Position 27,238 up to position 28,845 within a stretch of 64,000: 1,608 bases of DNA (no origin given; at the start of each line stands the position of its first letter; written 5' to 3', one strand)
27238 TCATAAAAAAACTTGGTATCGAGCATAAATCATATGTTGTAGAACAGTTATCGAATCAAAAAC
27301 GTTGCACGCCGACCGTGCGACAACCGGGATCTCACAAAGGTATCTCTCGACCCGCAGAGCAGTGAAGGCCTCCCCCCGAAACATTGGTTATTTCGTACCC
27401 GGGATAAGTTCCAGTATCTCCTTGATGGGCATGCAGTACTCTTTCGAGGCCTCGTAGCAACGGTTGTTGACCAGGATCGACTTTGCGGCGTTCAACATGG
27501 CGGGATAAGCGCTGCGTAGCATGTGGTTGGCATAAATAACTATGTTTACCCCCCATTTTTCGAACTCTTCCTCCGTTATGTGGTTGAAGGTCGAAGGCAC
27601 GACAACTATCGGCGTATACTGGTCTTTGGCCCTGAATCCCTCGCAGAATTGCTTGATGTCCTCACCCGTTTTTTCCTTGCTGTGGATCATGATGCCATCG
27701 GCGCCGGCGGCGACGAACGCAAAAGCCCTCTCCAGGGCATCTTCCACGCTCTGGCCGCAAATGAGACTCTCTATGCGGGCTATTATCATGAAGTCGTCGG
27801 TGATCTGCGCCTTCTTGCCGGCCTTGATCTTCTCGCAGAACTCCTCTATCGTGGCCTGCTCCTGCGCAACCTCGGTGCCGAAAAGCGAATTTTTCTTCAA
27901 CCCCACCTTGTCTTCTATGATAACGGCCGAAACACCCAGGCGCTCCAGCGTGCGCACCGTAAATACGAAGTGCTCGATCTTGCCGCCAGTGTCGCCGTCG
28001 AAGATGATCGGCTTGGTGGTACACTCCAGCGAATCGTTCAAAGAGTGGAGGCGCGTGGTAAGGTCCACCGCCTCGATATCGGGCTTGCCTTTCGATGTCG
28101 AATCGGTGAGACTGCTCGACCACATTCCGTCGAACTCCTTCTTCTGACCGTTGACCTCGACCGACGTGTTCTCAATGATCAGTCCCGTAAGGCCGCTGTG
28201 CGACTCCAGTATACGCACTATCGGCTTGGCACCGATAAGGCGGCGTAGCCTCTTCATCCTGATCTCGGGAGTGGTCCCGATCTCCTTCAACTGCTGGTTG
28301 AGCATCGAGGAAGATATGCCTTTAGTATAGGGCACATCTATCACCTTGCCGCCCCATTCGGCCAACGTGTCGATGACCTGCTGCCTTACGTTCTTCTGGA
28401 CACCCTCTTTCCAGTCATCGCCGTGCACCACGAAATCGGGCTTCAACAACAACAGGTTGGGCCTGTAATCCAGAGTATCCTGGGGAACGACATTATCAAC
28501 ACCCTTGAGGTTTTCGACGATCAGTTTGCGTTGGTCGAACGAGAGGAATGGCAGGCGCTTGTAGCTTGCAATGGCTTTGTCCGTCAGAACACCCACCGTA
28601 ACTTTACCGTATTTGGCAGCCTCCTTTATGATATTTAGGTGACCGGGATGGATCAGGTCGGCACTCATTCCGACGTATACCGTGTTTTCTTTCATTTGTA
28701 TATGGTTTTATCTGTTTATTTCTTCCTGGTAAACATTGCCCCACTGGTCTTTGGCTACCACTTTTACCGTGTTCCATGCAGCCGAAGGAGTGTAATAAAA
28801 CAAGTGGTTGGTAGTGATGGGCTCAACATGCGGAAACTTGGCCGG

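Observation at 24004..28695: Phosphonate cassette in a surface-polysaccharide locus: CyTase-Ppm fusion, Ppd, Fe-ADH and LicD predict a 2-hydroxyethylphosphonate (CMP-HEP)-decorated glycan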

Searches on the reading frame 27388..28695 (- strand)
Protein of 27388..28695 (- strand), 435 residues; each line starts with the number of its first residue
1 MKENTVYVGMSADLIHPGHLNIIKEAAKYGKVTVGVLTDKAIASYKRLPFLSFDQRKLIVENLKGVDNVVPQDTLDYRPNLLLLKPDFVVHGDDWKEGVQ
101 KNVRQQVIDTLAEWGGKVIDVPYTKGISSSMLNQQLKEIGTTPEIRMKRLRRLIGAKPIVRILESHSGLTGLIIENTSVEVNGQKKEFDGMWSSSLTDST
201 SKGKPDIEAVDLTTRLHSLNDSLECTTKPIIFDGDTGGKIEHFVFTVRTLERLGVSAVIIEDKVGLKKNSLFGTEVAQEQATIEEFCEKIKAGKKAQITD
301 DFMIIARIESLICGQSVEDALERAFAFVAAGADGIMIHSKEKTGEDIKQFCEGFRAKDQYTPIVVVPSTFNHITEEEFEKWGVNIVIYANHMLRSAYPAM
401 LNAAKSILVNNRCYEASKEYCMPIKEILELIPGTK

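Call 3: search_protein_families(library=pfam, proteins=[window:27388-28695:-])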
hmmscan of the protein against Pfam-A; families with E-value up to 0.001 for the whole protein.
window:27388-28695:- (435 aa): 2 families
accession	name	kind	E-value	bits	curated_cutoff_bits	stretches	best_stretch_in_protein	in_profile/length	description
PF13714.12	PEP_mutase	-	5.9e-55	186.9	31.5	1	151-408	2-240/240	Phosphoenolpyruvate phosphomutase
PF01467.32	CTP_transf_like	-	2.4e-13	50.9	21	1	11-132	5-130/133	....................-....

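Call 4: search_protein_families(library=ncbifam, proteins=[window:27388-28695:-])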
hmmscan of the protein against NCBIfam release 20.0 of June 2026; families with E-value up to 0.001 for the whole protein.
window:27388-28695:- (435 aa): 10 families
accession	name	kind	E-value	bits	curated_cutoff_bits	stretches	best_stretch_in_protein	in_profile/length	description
TIGR02320.1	PEP_mutase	equivalog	3e-123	410.3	319.55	1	150-434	1-283/284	phosphoenolpyruvate mutase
TIGR02321.1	Pphn_pyruv_hyd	equivalog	2.9e-40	138.2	374.4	1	162-430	10-275/290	phosphonopyruvate hydrolase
TIGR02317.1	prpB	equivalog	1.9e-25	89.6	354.4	1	148-407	3-247/285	methylisocitrate lyase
NF008455.0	PRK11320.1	equivalog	4.1e-22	78.8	353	1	198-408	51-251/295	methylisocitrate lyase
TIGR02199.1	rfaE_dom_II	equivalog_domain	3.1e-14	53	181.5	1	7-136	15-142/144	D-glycero-beta-D-manno-heptose 1-phosphate adenylyltransferase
TIGR01518.1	g3p_cytidyltrns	equivalog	1.5e-13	50.9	165.4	1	11-134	6-123/125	glycerol-3-phosphate cytidylyltransferase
TIGR02319.1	CPEP_Pphonmut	equivalog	2.1e-12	46.9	420.05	1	194-389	44-233/294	carboxyvinyl-carboxyphosphonate phosphorylmutase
TIGR00125.1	cyt_tran_rel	domain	2.9e-12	46.6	27.7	1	6-69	2-65/65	adenylyltransferase/cytidyltransferase family protein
NF008454.0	PRK11316.1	equivalog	9.8e-09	34.3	521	1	6-137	343-472/475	bifunctional D-glycero-beta-D-manno-heptose-7-phosphate kinase/D-glycero-beta-D-manno-heptose 1-phosphate adenylyltransferase HldE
NF001985.0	PRK00777.1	subfamily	1.2e-07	31.9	104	1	3-61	4-63/157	pantetheine-phosphate adenylyltransferase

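Call 12: search_solved_structures(query=window:27388-28695:-, max_evalue=0.001, show_alignments=0)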
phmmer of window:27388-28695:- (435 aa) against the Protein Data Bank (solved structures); distinct sequences matched with E-value up to 0.001: 22.
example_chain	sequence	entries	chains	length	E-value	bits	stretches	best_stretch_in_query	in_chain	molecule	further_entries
5x3d_A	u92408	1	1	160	4.2e-57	197.3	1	3-139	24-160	Phosphoenolpyruvate phosphomutase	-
5unc_A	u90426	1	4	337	1.4e-42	149.5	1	149-430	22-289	PHOSPHOENOLPYRUVATE PHOSPHOMUTASE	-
1m1b_A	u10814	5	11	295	2.2e-39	138.9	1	147-429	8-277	PHOSPHOENOLPYRUVATE PHOSPHOMUTASE | PROTEIN (PHOSPHOENOLPYRUVATE MUTASE)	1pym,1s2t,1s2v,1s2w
1s2u_A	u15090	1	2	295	2.4e-38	135.5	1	147-429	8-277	Phosphoenolpyruvate phosphomutase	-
2dua_A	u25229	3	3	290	3e-35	125.3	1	164-430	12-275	Phosphonopyruvate hydrolase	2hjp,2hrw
4iqd_A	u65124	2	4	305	6.6e-15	58.3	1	142-403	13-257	Carboxyvinyl-carboxyphosphonate phosphorylmutase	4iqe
3eoo_A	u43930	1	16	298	9.7e-15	57.7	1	199-404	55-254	Methylisocitrate lyase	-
6t4v_C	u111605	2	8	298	2.9e-11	46.3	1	200-407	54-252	2-methylisocitrate lyase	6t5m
3elb_A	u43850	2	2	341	1.5e-10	43.9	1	12-100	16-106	Ethanolamine-phosphate cytidylyltransferase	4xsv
9hra_A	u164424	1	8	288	1.6e-10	43.8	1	199-403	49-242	2-methylisocitrate lyase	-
9hgk_A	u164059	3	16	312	2.1e-10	43.5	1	198-402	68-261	2-methylisocitrate lyase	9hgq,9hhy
9hgo_A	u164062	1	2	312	5.4e-10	42.1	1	198-402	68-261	2-methylisocitrate lyase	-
9hhs_A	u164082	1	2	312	7.3e-10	41.7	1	198-402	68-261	2-methylisocitrate lyase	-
1xg3_A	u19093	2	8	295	8.9e-10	41.4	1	199-336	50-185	Probable methylisocitrate lyase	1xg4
1o5q_A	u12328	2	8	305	1.1e-09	41.1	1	199-336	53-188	Probable methylisocitrate lyase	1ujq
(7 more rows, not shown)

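Call 18: list_cluster_members(proteins=[P0001, window:27388-28695:-, window:24004-24873:-, window:26121-27263:-, window:28708-30225:-])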
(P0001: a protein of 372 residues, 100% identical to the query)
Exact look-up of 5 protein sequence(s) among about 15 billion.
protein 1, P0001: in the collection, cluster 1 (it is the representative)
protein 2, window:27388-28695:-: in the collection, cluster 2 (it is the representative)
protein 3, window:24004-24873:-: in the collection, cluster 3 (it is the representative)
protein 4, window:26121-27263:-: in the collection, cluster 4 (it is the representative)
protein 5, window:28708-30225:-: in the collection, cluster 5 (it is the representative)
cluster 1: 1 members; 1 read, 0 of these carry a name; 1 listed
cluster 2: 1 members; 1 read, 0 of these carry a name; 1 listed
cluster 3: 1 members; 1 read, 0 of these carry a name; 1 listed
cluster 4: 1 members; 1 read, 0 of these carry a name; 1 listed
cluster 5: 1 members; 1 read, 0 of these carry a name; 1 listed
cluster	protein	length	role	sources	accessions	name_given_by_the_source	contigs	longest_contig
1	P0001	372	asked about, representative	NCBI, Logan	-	-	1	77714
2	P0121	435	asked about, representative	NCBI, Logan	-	-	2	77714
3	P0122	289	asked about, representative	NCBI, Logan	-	-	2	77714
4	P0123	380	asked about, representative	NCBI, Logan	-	-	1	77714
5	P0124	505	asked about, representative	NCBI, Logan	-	-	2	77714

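Call 28: find_related_loci(query=window:27388-28695:-, collection=genome_contigs, flank=10000)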
Query window:27388-28695:- (435 aa) in genome_contigs; peptide patterns used: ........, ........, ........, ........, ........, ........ (x = any residue, [..] = any of these).
533 stretches matched a pattern; 431 encode a relative of the query (tblastn E <= 1e-3); the best 80 are kept; 80 distinct loci.
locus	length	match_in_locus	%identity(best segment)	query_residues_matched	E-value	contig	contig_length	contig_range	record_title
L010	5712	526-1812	80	6-435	0e+0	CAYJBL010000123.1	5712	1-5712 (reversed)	MAG TPA_asm: uncultured Bacteroidales bacterium isolate ERP123703_co1_244 genome assembly, contig: NODE_14667_length_571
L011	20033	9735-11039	79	1-435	0e+0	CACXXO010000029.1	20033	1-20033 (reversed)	MAG: uncultured Bacteroidetes bacterium isolate RUG11699 genome assembly, contig: RUG11699_asm_29, whole genome shotgun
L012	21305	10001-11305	79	1-435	0e+0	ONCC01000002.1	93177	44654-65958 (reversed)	uncultured Bacteroidales bacterium isolate RUG156 genome assembly, contig: scaffold_11, whole genome shotgun sequence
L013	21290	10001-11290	80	5-435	0e+0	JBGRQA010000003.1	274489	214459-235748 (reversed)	MAG: Marinifilaceae bacterium isolate MAG7-MS28 MAG_Ocu_7_all_MS28_3, whole genome shotgun sequence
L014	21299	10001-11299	80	1-435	0e+0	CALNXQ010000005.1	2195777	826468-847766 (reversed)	MAG: uncultured Marinilabiliaceae bacterium isolate LOGT_bin.0004 genome assembly, contig: contig_20534, whole genome sh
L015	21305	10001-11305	79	1-435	0e+0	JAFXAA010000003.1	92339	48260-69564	MAG: Bacteroidales bacterium isolate RGIG6226 Sheep_Rectum-2__c72448, whole genome shotgun sequence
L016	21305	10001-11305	78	1-435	0e+0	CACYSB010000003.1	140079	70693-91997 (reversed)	MAG: uncultured Bacteroidetes bacterium isolate RUG12227 genome assembly, contig: RUG12227_asm_3, whole genome shotgun s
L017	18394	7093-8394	78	2-435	0e+0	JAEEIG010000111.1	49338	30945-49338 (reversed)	MAG: Bacteroidales bacterium isolate Tb.RUG.140 k141_6213028_flag=1_multi=20.3664_len=49338, whole genome shotgun sequen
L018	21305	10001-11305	78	1-435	0e+0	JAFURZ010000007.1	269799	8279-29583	MAG: Bacteroidales bacterium isolate RGIG4772 Roe_deer_Reticulum-2__c389, whole genome shotgun sequence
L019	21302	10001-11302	78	2-435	0e+0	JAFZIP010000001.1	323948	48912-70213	MAG: Bacteroidales bacterium isolate RGIG7800 Water_buffalos_Reticulum-1__c55, whole genome shotgun sequence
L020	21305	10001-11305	78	1-435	0e+0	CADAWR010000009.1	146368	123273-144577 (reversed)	MAG: uncultured Bacteroidetes bacterium isolate RUG13693 genome assembly, contig: RUG13693_asm_9, whole genome shotgun s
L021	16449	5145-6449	78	1-435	0e+0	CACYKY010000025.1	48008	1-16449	MAG: uncultured Bacteroidetes bacterium isolate RUG12038 genome assembly, contig: RUG12038_asm_25, whole genome shotgun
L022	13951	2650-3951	78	2-435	0e+0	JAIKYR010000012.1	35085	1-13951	MAG: Bacteroidales bacterium isolate RUI486 k141_1682926_flag=1_multi=9.4421_len=35085, whole genome shotgun sequence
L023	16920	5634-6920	79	6-435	0e+0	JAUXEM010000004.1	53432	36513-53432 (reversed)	MAG: Salinivirgaceae bacterium isolate CSMAG_2877 CSMAG_2877_k117_1913036_length_53432_cov_13.0000, whole genome shotgun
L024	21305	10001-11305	78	1-435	0e+0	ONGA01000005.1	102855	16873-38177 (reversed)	uncultured Bacteroidales bacterium isolate RUG279 genome assembly, contig: scaffold_107, whole genome shotgun sequence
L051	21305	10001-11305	74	1-435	0e+0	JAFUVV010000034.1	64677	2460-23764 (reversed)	MAG: Prevotella sp. isolate RGIG4872 Roe_deer_Rumen-1__c10272, whole genome shotgun sequence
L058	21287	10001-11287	77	6-435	0e+0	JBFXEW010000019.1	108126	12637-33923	MAG: Salinivirgaceae bacterium isolate CA_2019_TPIn_125 NODE_664_length_108126_cov_12.885832_TPIn, whole genome shotgun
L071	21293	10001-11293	76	4-435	0e+0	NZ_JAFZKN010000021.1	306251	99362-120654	MAG: Treponema sp. isolate RGIG7850 Water_buffalos_Reticulum-4__c976122, whole genome shotgun sequence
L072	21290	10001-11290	76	5-435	0e+0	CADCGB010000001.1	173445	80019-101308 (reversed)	MAG: Fibrobacter succinogenes isolate RUG14609 genome assembly, contig: RUG14609_asm_1, whole genome shotgun sequence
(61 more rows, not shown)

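Call 33: search_protein_families(library=pfam, proteins=[L023:8069-9241:+, L023:9253-10665:+, L023:10689-12518:+, L023:4603-5616:+, L023:3720-4616:+], max_evalue=0.01)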
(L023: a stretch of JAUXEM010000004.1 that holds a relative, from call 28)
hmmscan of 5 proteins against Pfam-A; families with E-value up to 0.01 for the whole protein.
L023:8069-9241:+ (390 aa): 1 family
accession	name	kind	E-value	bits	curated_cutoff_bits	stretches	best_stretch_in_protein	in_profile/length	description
PF04464.20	Glyphos_transf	-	1.2e-53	182.9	22.1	1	21-387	8-365/367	CDP-Glycerol:Poly(glycerophosphate) glycerophosphotransferase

L023:9253-10665:+ (470 aa): 2 families
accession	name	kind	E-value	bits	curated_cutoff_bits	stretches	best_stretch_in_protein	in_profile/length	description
PF01943.22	Polysacc_synt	-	4.9e-22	79.1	28.2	1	11-271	9-273/274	Polysaccharide biosynthesis protein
PF13440.11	Polysacc_synt_3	-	8.1e-10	38.9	23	1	28-321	1-292/293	Polysaccharide biosynthesis protein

L023:10689-12518:+ (609 aa): 1 family
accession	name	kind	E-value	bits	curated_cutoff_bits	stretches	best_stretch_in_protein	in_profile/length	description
PF04932.20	Wzy_C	-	2.4e-05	24.6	31.7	1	191-260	2-59/149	O-Antigen ligase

L023:4603-5616:+ (337 aa): 7 families
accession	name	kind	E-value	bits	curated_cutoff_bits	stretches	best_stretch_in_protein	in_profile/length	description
PF16363.11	GDP_Man_Dehyd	-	6.7e-92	308.9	27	1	8-328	1-330/332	GDP-mannose 4,6 dehydratase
PF01370.27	Epimerase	-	4.6e-63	213.3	20.9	1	7-258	1-240/240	NAD dependent epimerase/dehydratase family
PF01073.25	3Beta_HSD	-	2.9e-11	43.4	22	1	8-235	1-218/280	3-beta hydroxysteroid dehydrogenase/isomerase family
PF02719.21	Polysacc_synt_2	-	3.2e-11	43.4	20.2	1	7-119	1-118/293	Polysaccharide biosynthesis protein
PF04321.23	RmlD_sub_bind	-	5.1e-07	29.5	27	1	6-236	2-189/287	RmlD substrate binding domain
PF07993.18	NAD_binding_4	-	3.5e-05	23.5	20.1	1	10-187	2-198/258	Male sterility protein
PF08659.16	KR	-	0.0061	16.9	22.6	0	7-87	3-90/180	KR domain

L023:3720-4616:+ (298 aa): 5 families
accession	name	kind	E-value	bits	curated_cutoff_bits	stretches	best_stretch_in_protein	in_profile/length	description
PF04321.23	RmlD_sub_bind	-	2.2e-97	326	27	1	13-294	3-285/287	RmlD substrate binding domain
PF01370.27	Epimerase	-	1.8e-18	67.3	20.9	1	13-220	1-237/240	NAD dependent epimerase/dehydratase family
PF16363.11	GDP_Man_Dehyd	-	1.4e-10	41.6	27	1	43-144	56-161/332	GDP-mannose 4,6 dehydratase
PF02719.21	Polysacc_synt_2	-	1.8e-06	27.8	20.2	1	46-168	61-170/293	Polysaccharide biosynthesis protein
PF07993.18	NAD_binding_4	-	6e-05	22.8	20.1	1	60-151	86-192/258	Male sterility protein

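Call 36: search_protein_families(library=pfam, proteins=[L014:5109-6194:-, L011:13286-13981:+, L011:8999-9742:+, L015:15293-17770:-, L014:18247-19230:-, L011:17618-19537:-, L011:13982-15076:-, L011:5897-7081:-, L051:14755-16116:+, L011:8511-9002:+], max_evalue=0.001)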
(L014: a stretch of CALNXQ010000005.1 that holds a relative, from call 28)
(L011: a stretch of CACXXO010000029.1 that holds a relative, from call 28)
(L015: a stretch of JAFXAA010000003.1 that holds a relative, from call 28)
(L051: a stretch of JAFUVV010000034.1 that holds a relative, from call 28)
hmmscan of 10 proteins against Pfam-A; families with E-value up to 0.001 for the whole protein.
L014:5109-6194:- (361 aa): 4 families
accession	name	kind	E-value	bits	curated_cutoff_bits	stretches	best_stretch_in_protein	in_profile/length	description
PF01041.23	DegT_DnrJ_EryC1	-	8.5e-115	384.2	19.8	1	20-356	9-359/360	DegT/DnrJ/EryC1/StrS aminotransferase family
PF00266.25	Aminotran_5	-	2.2e-07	30.6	21.5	1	34-163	42-182/371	Aminotransferase class-V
PF01053.26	Cys_Met_Meta_PP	-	7.4e-06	25.2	27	1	38-167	55-184/381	Cys/Met metabolism PLP-dependent enzyme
PF01212.27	Beta_elim_lyase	-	0.00033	20.5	27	1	35-125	32-123/288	Beta-eliminating lyase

L011:13286-13981:+ (231 aa): 1 family
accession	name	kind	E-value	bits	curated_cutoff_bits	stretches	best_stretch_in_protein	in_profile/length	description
PF04991.19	LicD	-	5.8e-07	30.3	22.6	1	57-87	9-39/227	LicD family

L011:8999-9742:+ (247 aa): 2 families
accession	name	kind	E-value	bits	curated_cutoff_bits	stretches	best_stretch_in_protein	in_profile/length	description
PF01128.25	IspD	-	1.2e-53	182.6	27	1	4-239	2-214/221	2-C-methyl-D-erythritol 4-phosphate cytidylyltransferase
PF12804.13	NTP_transf_3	-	2.4e-16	60.8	27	1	5-152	1-128/160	MobA-like NTP transferase domain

L015:15293-17770:- (825 aa): 0 families

L014:18247-19230:- (327 aa): 6 families
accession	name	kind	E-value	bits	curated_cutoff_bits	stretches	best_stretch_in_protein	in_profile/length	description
PF01370.27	Epimerase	-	2.6e-40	138.8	20.9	1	17-250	1-240/240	NAD dependent epimerase/dehydratase family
PF16363.11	GDP_Man_Dehyd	-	4.4e-18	66.3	27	1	18-263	1-261/332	GDP-mannose 4,6 dehydratase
PF01073.25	3Beta_HSD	-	3.2e-12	46.5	22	1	18-233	1-223/280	3-beta hydroxysteroid dehydrogenase/isomerase family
PF02719.21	Polysacc_synt_2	-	1.1e-07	31.8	20.2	0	17-59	1-43/293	Polysaccharide biosynthesis protein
PF04321.23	RmlD_sub_bind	-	3.6e-06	26.7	27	1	16-216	2-177/287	RmlD substrate binding domain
PF07993.18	NAD_binding_4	-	3.9e-06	26.7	20.1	0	78-234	86-257/258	Male sterility protein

L011:17618-19537:- (639 aa): 3 families
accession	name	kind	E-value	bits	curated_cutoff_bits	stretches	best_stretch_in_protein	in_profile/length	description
PF07698.17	7TM-7TMR_HD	-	3.4e-31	109.1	29.4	1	219-405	3-190/190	7TM receptor with intracellular HD hydrolase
PF01966.28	HD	-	1.9e-16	60.8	22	1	430-573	1-115/116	HD domain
PF08668.18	HDOD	-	1.9e-05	24.7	22.9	1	422-524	87-194/196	HDOD domain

L011:13982-15076:- (364 aa): 3 families
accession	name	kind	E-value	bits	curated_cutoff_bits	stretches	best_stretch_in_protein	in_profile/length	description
PF13692.12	Glyco_trans_1_4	-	2.9e-14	54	27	1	201-329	2-139/142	Glycosyl transferases group 1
PF13439.12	Glyco_transf_4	-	4.4e-07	30.5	28.5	1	56-176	42-157/170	Glycosyltransferase Family 4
PF13579.12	Glyco_trans_4_4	-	0.0007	20.4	29.7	0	72-178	60-152/158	Glycosyl transferase 4-like domain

L011:5897-7081:- (394 aa): 2 families
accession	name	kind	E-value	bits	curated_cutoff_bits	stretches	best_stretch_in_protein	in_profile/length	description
PF00919.26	UPF0004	-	1.9e-24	86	27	1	3-96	2-97/98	Uncharacterized protein family UPF0004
PF04055.27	Radical_SAM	-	6.4e-20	72.4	29.5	1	118-286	3-166/166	Radical SAM superfamily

L051:14755-16116:+ (453 aa): 7 families
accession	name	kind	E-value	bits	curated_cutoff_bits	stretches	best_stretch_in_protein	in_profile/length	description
PF03721.20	UDPG_MGDP_dh_N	-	2.6e-33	115.6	27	1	1-168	1-176/187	UDP-glucose/GDP-mannose dehydrogenase family, NAD binding domain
PF00984.24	UDPG_MGDP_dh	-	2.6e-27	95.2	25.4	1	240-330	1-93/94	UDP-glucose/GDP-mannose dehydrogenase family, central domain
PF03720.21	UDPG_MGDP_dh_C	-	1.1e-10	42.3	30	1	364-442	1-82/103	UDP-glucose/GDP-mannose dehydrogenase family, UDP binding domain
PF02737.24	3HCDH_N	-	1.4e-05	25.6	22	1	2-108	1-113/180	3-hydroxyacyl-CoA dehydrogenase, NAD binding domain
PF01210.29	NAD_Gly3P_dh_N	-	4.9e-05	23.8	23.1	1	2-84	1-80/158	NAD-dependent glycerol-3-phosphate dehydrogenase N-terminus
PF00056.29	Ldh_1_N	-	0.00017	22.1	27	1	1-115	1-116/141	lactate/malate dehydrogenase, NAD binding domain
PF02254.24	TrkA_N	-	0.00066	20.4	23.8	0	4-47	2-42/116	TrkA-N domain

L011:8511-9002:+ (163 aa): 0 families

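Call 52: search_protein_families(library=pfam, proteins=[L058:19925-21286:+], max_evalue=0.00001)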
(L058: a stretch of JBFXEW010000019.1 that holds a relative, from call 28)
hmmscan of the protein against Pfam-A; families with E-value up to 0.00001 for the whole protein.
L058:19925-21286:+ (454 aa): 1 family
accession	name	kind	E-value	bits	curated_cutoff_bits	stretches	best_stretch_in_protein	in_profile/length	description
PF01943.22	Polysacc_synt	-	8.6e-10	38.9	28.2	1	3-276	1-273/274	Polysaccharide biosynthesis protein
